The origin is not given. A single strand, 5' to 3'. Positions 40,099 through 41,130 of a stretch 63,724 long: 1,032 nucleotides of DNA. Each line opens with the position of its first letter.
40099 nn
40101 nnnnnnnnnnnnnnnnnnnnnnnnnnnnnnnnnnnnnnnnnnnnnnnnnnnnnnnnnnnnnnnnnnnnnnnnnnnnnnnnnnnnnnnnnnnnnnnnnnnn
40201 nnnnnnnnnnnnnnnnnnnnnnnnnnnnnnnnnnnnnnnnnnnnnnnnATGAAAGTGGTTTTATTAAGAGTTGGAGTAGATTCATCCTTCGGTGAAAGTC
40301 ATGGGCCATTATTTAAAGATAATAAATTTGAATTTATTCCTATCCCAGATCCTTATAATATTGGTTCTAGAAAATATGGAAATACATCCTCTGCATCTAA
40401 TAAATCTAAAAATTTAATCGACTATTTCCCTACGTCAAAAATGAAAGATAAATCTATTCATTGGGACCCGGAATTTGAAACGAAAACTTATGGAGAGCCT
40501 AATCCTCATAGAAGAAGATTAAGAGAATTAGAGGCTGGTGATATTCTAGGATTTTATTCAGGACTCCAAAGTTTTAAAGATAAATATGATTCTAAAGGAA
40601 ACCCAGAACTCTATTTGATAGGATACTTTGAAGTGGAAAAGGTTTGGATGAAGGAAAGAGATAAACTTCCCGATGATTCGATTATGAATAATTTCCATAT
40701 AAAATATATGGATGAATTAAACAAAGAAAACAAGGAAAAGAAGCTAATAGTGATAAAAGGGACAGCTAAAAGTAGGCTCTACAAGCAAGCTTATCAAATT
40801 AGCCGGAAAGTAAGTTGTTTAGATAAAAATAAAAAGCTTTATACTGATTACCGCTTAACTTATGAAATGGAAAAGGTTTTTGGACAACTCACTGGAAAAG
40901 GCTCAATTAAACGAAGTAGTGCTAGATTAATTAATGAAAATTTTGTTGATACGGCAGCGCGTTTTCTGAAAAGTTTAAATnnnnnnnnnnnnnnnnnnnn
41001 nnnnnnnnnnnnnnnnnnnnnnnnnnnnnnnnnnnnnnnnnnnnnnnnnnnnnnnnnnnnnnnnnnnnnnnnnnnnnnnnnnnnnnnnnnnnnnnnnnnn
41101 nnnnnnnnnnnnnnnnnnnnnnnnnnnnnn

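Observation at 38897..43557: WYL-regulator-headed cassette (unknown AT-rich protein / Zn-ribbon-SLOG / Rossmann-ADP-ribosylglycohydrolase): candidate uncharacterised NAD/ADP-ribose-centred conflict system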

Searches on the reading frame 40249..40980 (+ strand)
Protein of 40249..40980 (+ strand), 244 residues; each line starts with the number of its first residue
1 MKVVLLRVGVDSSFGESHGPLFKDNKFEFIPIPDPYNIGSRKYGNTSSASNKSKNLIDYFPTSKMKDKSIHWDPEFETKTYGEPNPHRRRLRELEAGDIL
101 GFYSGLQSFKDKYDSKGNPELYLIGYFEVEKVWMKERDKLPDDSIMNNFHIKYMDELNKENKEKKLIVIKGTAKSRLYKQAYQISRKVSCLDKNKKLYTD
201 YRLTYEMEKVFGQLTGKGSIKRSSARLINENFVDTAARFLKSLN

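Call 7: search_protein_families(library=pfam, max_evalue=0.1, proteins=[window:40249-40980:+])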
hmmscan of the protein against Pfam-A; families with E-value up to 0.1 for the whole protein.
window:40249-40980:+ (244 aa): 1 family
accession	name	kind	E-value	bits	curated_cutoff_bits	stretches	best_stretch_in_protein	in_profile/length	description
PF18754.6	Nmad3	-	1.9e-29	103.5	27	1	2-187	1-195/247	Nucleotide modification associated domain 3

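Call 8: search_protein_families(library=padloc, max_evalue=0.1, proteins=[window:40249-40980:+])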
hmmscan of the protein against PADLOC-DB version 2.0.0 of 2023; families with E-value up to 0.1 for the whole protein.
window:40249-40980:+ (244 aa): 0 families

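Call 9: search_protein_families(library=ncbifam, max_evalue=0.1, proteins=[window:40249-40980:+])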
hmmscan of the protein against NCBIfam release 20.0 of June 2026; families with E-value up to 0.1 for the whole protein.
window:40249-40980:+ (244 aa): 0 families

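Call 11: search_protein_families(library=phrogs, max_evalue=0.01, proteins=[window:40249-40980:+])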
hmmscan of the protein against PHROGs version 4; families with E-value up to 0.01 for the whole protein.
window:40249-40980:+ (244 aa): 1 family
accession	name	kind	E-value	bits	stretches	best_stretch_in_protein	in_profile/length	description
phrog_34025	-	unknown function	5.7e-18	66.2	2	58-178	74-199/277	-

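Call 19: find_related_loci(query=window:40249-40980:+, collection=genome_contigs, flank=8000)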
Query window:40249-40980:+ (244 aa) in genome_contigs; peptide patterns used: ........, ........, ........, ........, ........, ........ (x = any residue, [..] = any of these).
62 stretches matched a pattern, but none encodes a relative of the query by tblastn (E <= 1e-3).

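Call 20: find_homologous_proteins(query=window:40249-40980:+, max_evalue=0.001)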
Query window:40249-40980:+ (244 aa): 24 proteins with E <= 0.001 among 466 candidates.
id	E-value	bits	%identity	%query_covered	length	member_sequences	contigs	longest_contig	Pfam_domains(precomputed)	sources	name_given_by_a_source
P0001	2.0e-159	547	100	100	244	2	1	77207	PF18754.7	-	-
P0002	2.1e-48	183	45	100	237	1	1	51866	PF18754.7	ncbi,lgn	-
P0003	2.3e-47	180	43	100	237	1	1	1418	PF18754.7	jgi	jgi:hypothetical protein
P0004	2.5e-46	176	42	100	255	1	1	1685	PF18754.7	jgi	jgi:hypothetical protein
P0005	4.3e-46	176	43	100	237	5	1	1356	PF18754.7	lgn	-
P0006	3.7e-44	169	40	100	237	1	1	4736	PF18754.7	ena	-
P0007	8.8e-44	168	41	100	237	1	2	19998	PF18754.7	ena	-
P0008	5.0e-43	166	42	98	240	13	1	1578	PF18754.7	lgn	-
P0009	7.3e-43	165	44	80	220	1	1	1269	PF18754.7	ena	-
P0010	3.8e-42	163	42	100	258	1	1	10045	PF18754.7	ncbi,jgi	ncbi:MAG: hypothetical protein ABR915_10605 [Thermoguttaceae bacterium]|jgi:hypothetical protein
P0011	8.0e-42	162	41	100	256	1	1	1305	PF18754.7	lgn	-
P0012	2.4e-41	160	45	98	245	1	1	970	PF18754.7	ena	-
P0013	5.9e-41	159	40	99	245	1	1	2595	PF18754.7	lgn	-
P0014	6.8e-40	155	42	100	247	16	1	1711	PF18754.7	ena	-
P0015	1.4e-39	154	41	100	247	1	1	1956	PF18754.7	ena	-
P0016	3.7e-39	153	40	99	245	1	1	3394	PF18754.7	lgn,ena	-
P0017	1.2e-38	151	40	100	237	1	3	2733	PF18754.7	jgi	jgi:hypothetical protein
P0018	1.6e-38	151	39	98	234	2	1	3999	PF18754.7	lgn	-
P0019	1.3e-36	145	39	92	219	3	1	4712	PF18754.7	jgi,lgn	jgi:hypothetical protein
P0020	3.8e-36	143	39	100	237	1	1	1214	PF18754.7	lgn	-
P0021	1.5e-35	141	39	100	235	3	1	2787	PF18754.7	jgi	jgi:hypothetical protein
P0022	7.2e-33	132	38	100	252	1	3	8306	PF18754.7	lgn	-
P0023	1.1e-31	128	38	100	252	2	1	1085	PF18754.7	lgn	-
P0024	4.3e-30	123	50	55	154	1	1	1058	PF18754.7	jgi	jgi:hypothetical protein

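Call 21: find_encoding_contigs(protein=P0002, flank=8000, max_places=3)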
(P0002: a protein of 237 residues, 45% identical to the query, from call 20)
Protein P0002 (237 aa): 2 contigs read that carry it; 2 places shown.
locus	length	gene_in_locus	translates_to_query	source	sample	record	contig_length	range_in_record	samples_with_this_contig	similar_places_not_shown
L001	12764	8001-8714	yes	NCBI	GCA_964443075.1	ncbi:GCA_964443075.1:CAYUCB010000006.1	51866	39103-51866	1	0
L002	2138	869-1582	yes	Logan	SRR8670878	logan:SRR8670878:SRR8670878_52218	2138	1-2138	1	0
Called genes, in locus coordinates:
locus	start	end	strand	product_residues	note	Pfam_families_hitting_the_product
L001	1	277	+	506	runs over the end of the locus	PF00005:ABC_tran, PF13304:AAA_21 (faint), PF00005:ABC_tran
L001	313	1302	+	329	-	PF02653:BPD_transp_2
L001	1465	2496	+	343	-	PF00532:Peripla_BP_1, PF13377:Peripla_BP_3 (faint), PF13407:Peripla_BP_4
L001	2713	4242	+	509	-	PF00370:FGGY_N, PF02782:FGGY_C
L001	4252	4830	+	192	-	-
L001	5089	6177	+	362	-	PF14486:DUF4432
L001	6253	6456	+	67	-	-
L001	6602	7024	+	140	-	PF01797:Y1_Tnp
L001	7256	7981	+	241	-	-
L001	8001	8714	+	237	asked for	PF18754:Nmad3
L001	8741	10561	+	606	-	PF07881:Fucose_iso_N1, PF07882:Fucose_iso_N2, PF02952:Fucose_iso_C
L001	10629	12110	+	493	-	PF00370:FGGY_N, PF02782:FGGY_C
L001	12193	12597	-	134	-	-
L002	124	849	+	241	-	-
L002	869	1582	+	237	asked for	PF18754:Nmad3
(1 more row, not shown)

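Call 22: find_encoding_contigs(protein=P0007, flank=8000, max_places=3)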
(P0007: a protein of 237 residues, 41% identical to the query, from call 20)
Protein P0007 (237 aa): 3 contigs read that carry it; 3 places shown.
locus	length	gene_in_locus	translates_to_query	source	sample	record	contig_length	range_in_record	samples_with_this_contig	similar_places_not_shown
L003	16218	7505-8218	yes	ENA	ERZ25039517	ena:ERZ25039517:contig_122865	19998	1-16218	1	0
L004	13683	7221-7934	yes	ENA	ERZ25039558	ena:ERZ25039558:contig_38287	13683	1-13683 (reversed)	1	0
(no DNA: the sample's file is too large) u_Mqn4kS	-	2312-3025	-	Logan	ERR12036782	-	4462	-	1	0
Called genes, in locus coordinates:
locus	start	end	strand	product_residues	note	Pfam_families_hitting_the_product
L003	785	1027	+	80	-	-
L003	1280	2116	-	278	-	PF08378:NERD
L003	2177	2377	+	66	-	-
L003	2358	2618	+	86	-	PF05016:ParE_toxin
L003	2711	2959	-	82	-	-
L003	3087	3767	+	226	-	-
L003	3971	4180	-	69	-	-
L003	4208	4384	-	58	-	-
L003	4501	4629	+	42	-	PF02384:N6_Mtase (weak)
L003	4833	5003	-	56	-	-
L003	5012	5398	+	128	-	PF02384:N6_Mtase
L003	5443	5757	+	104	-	-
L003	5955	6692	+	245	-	PF01420:Methylase_S (weak)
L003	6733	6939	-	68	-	-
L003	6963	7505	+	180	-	PF18753:Nmad2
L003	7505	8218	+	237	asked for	PF18754:Nmad3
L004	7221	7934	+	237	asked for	PF18754:Nmad3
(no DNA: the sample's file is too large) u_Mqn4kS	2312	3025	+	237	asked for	PF18754:Nmad3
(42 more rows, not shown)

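Call 23: find_encoding_contigs(protein=P0010, flank=8000, max_places=3)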
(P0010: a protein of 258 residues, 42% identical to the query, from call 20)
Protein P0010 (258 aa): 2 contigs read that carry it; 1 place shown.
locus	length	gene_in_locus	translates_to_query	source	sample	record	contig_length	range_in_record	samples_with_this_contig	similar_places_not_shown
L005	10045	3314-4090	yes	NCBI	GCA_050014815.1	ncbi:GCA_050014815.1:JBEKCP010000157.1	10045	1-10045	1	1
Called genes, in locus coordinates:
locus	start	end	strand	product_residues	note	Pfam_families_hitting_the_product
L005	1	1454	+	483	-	PF02771:Acyl-CoA_dh_N, PF02770:Acyl-CoA_dh_M, PF00441:Acyl-CoA_dh_1, PF08028:Acyl-CoA_dh_2, PF00441:Acyl-CoA_dh_1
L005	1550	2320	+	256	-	PF00106:adh_short, PF13561:adh_short_C2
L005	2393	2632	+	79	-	PF10049:DUF2283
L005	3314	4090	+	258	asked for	PF18754:Nmad3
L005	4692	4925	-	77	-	PF04255:DUF433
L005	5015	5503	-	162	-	PF18726:HEPN_SAV_6107 (weak)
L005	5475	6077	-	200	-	PF12840:HTH_20 (weak), PF01909:NTP_transf_2 (weak), PF18765:Polbeta (weak)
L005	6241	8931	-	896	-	PF07719:TPR_2 (faint), PF14559:TPR_19 (faint), PF13414:TPR_11 (faint)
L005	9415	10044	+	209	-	?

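Call 34: find_related_loci(query=A2, collection=genome_contigs, flank=10000)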
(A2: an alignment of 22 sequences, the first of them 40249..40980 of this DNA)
Query A2 (244 aa) in genome_contigs; peptide patterns used: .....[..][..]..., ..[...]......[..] (x = any residue, [..] = any of these).
549 stretches matched a pattern; 415 encode a relative of the query (tblastn E <= 1e-3); the best 80 are kept; 80 distinct loci.
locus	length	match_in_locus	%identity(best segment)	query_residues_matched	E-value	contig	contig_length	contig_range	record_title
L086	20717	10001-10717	42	1-243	4e-57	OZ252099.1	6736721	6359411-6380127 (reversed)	MAG: Bryobacterales bacterium isolate dc448f75-7b3f-414d-b321-0b274a23c026 genome assembly, chromosome: 1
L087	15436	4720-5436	44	1-243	1e-56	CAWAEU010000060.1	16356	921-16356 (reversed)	MAG: uncultured Acidobacteriaceae bacterium isolate MFD04780.bin.2.178 genome assembly, contig: contig_67495, whole geno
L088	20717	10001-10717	40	1-243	4e-56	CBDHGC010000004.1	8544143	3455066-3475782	MAG: Vicinamibacterales bacterium isolate 2255f9a4-9ab0-4a79-b16a-ed87816e7612 genome assembly, contig: contig_4, whole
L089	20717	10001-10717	43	1-243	2e-55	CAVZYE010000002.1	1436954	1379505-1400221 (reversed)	MAG: uncultured Acidobacteriaceae bacterium isolate MFD01828.bin.2.27 genome assembly, contig: contig_14630, whole genom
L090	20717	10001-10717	44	1-243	2e-55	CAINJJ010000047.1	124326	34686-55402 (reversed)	MAG: uncultured Acidobacteriaceae bacterium isolate AM3_bin-1327 genome assembly, contig: bin-1327:47/56, whole genome s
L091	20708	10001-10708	41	1-243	2e-54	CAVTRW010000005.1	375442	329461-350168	MAG: uncultured Verrucomicrobiae bacterium isolate MFD00822.bin.2.98 genome assembly, contig: contig_32422, whole genome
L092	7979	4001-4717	41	1-243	1e-54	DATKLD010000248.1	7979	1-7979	MAG TPA_asm: Terriglobales bacterium isolate SMAG_U14676 k141_1463544, whole genome shotgun sequence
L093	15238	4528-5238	41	1-244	2e-54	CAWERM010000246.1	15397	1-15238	MAG: uncultured Acidobacteriaceae bacterium isolate MFD02138.bin.2.43 genome assembly, contig: contig_79313, whole genom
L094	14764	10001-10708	45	1-243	2e-54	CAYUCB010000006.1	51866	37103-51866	MAG TPA_asm: uncultured Caldilineaceae bacterium isolate binchicken_co186_200 genome assembly, contig: NODE_589_length_5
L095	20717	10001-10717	41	1-243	7e-54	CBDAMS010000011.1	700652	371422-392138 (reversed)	MAG: Candidatus Acidiferrales bacterium isolate a70a2755-dd1d-4f16-90d9-e3fc57cd5574 genome assembly, contig: contig_11,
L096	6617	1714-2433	41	1-244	7e-54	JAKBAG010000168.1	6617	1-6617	MAG: Acidobacteria bacterium isolate ZJ2.bin14 NODE_14621_length_6617_cov_3.033436, whole genome shotgun sequence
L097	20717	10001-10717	43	1-243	7e-54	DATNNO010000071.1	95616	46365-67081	MAG TPA_asm: Terriglobales bacterium isolate SMAG_U11507 k141_248469, whole genome shotgun sequence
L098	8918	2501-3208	41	1-243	8e-54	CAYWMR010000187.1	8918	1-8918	MAG TPA_asm: uncultured Terracidiphilus sp. isolate binchicken_co3_537 genome assembly, contig: NODE_25638_length_8918_c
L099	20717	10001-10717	42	1-243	2e-53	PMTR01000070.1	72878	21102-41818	MAG: Bryobacterales bacterium isolate palsa_129 73.20110700_P2D.63_contig_1991, whole genome shotgun sequence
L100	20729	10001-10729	43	1-243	2e-53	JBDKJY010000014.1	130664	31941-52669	MAG: Verrucomicrobiota bacterium isolate gunnisonriver_2019_sw_WHONDRS-S19S_0062_A_bin.17 scaffold_0000034, whole genome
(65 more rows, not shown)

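Call 41: search_solved_structures(query=A2, max_evalue=10)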
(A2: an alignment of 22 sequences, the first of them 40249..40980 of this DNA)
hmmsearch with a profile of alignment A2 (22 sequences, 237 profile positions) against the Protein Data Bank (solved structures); distinct sequences matched with E-value up to 10: 1.
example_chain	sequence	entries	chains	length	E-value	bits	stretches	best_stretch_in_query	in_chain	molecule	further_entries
8g0w_C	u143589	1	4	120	1.2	12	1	91-115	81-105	Nanobody M4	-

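Call 44: search_protein_families(library=pfam, max_evalue=10, proteins=[L001:7256-7978:+, L087:4073-4735:+])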
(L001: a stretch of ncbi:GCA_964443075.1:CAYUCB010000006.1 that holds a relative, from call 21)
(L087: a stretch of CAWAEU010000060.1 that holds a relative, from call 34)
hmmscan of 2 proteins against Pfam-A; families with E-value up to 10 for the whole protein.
L001:7256-7978:+ (241 aa): 1 family
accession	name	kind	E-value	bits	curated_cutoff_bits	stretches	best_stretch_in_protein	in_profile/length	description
PF18753.6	Nmad2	-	8.6e-06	25.8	26.1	1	59-115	13-68/200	Nucleotide modification associated domain 2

L087:4073-4735:+ (221 aa): 1 family
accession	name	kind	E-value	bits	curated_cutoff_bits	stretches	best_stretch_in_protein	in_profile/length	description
PF18753.6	Nmad2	-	2.6e-22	79.8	26.1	2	35-131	3-86/200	Nucleotide modification associated domain 2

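Call 52: predict_structure(alignment_id=A2)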
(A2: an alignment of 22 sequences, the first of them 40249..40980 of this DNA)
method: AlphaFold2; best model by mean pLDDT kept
length: 244 residues; sequences in the alignment: 22
mean_pLDDT: 85.2   pTM: 0.84
mean pLDDT of the five models: 85.2, 80.6, 79.5, 65.5, 63.8
residues with pLDDT >= 90: 109; 70-90: 110; 50-70: 20; < 50: 5
segments of 3 or more residues with pLDDT < 50: 112-115
pLDDT, mean of each block of 10 residues (from residue 1): 88 63 88 84 91 87 83 85 82 95 87 61 96 80 78 73 76 95 93 93 95 83 86 98 93
secondary structure, 60 per line:
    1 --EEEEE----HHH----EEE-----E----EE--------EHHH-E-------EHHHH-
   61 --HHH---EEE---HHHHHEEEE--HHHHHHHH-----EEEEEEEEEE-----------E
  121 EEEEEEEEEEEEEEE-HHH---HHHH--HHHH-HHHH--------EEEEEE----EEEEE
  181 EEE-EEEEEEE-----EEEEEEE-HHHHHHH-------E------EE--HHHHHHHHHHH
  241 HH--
elements in order: E3-7 E19-21 H56-59 E69-71 H75-79 E80-83 H86-93 E99-108 E120-135 H143-146 H149-152 H154-157 E166-171 E176-183 E185-191 E197-203 H205-211 H230-242

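Call 56: fold_search(model_id=the predicted structure, library=pdb)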
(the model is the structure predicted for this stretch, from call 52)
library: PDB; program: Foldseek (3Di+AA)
matches with E <= 10: 146; with E <= 0.001: 0
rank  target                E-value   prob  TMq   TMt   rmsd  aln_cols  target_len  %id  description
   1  2hd9                  1.1e-02  0.92  0.28  0.43   9.5       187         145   15  Crystal structure of PH1033 from Pyrococcus horikoshii OT3 (released 2006-12-20)
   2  1wmm                  2.0e-02  0.96  0.32  0.49   9.1       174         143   14  Crystal structure of PH1033 from Pyrococcus horikoshii Ot3 (released 2005-08-23)
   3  6p0f                  2.0e-02  0.87  0.33  0.43  12.5       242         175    9  N-terminal domain of Thermococcus Gammatolerans McrB (released 2019-12-18)
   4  2p5d                  2.6e-02  0.87  0.29  0.45  10.3       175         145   13  Crystal structure of MJECL36 from Methanocaldococcus jannaschii DSM 2661 (released 2007-09-18)
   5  6p0g_A                2.7e-02  0.87  0.34  0.45  12.2       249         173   10  N-terminal domain of Thermococcus Gammatolerans McrB bound to m5C DNA (released 2019-12-18)
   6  5y6b_B                6.6e-02  0.47  0.25  0.39   9.0       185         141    8  Crystal structure of ZmASCH Y47F mutant protein from Zymomonas mobilis (released 2018-07-18)
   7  5y6b_A                1.3e-01  0.54  0.30  0.44   8.1       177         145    9  Crystal structure of ZmASCH Y47F mutant protein from Zymomonas mobilis (released 2018-07-18)
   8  5guq_C                1.8e-01  0.63  0.31  0.45   7.3       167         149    8  Crystal structure of ASCH from Zymomonas mobilis (released 2017-08-30)
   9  5y6c_A                2.0e-01  0.69  0.27  0.42   5.4       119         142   12  Crystal structure of ZmASCH S128A mutant protein from Zymomonas mobilis (released 2018-07-18)
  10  5y6b_D                2.2e-01  0.47  0.32  0.50   7.7       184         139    9  Crystal structure of ZmASCH Y47F mutant protein from Zymomonas mobilis (released 2018-07-18)
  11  9kyf_A                2.4e-01  0.57  0.25  0.49   6.3       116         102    9  Crystal structure of E.coli ac4C amidohydrolase YqfB (released 2025-08-20)
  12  1g8f                  2.5e-01  0.14  0.19  0.11  12.0       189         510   10  ATP SULFURYLASE FROM S. CEREVISIAE (released 2001-05-23)
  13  5gus_A                3.2e-01  0.63  0.35  0.53   6.0       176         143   10  Crystal structure of ASCH domain from Zymomonas mobilis (released 2017-08-30)
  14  1j70_C                3.2e-01  0.13  0.20  0.11  11.8       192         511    9  CRYSTAL STRUCTURE OF YEAST ATP SULFURYLASE (released 2003-06-17)
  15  2dp9                  3.4e-01  0.69  0.26  0.47   4.6       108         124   16  Crystal Structure of Conserved Hypothetical Protein TTHA0113 from Thermus thermophilus HB8 (released 2006-11-08)
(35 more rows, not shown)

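Call 88: search_dna_similar(query=window:40249-40980:+, collection=plasmids, mode=protein, max_evalue=0.001, max_rows=15)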
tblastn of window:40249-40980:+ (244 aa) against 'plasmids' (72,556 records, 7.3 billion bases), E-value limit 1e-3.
Records with a match: 6; places in all: 6; records where one place covers at least 80% of the query: 3.
Best place of each record, by identity: <60% 6.
By first word of the organism name: Cupriavidus 3; Halorientalis 1; Natrinema 1; Natronorubrum 1.
By predicted mobility (MOB-suite, as given by PLSDB): conjugative 3; non-mobilizable 3.
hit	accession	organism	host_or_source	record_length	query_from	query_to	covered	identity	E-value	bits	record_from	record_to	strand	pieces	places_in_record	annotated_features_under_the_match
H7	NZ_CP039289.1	Cupriavidus necator H16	single cell,sludge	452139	2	243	99%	28.2%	7e-14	78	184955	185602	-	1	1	hypothetical protein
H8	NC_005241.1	Cupriavidus necator H16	-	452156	2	243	99%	28.2%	7e-14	78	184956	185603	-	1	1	hypothetical protein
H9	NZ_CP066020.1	Cupriavidus necator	-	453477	2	243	99%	28.2%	7e-14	78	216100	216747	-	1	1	hypothetical protein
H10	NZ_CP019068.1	Halorientalis sp. IM1011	cell culture,saltern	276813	1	185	76%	29.2%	2e-8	62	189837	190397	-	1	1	hypothetical protein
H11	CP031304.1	Natrinema thermotolerans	Cell culture,Korean salt-fermented food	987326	1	152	62%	32.8%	7e-13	75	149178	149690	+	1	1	hypothetical protein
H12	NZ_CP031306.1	Natronorubrum bangense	Cell culture,The Bange salt-alkaline ...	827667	1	132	54%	33.3%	2e-12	74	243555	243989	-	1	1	hypothetical protein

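Call 108: find_related_loci(query=A2, collection=viral_contigs, flank=6000)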
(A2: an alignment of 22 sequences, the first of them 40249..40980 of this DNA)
Query A2 (244 aa) in viral_contigs; peptide patterns used: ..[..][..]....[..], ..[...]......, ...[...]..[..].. (x = any residue, [..] = any of these).
32 stretches matched a pattern; 1 encode a relative of the query (tblastn E <= 1e-3); 1 distinct loci.
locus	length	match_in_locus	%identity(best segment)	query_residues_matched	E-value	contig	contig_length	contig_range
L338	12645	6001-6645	27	1-224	5e-14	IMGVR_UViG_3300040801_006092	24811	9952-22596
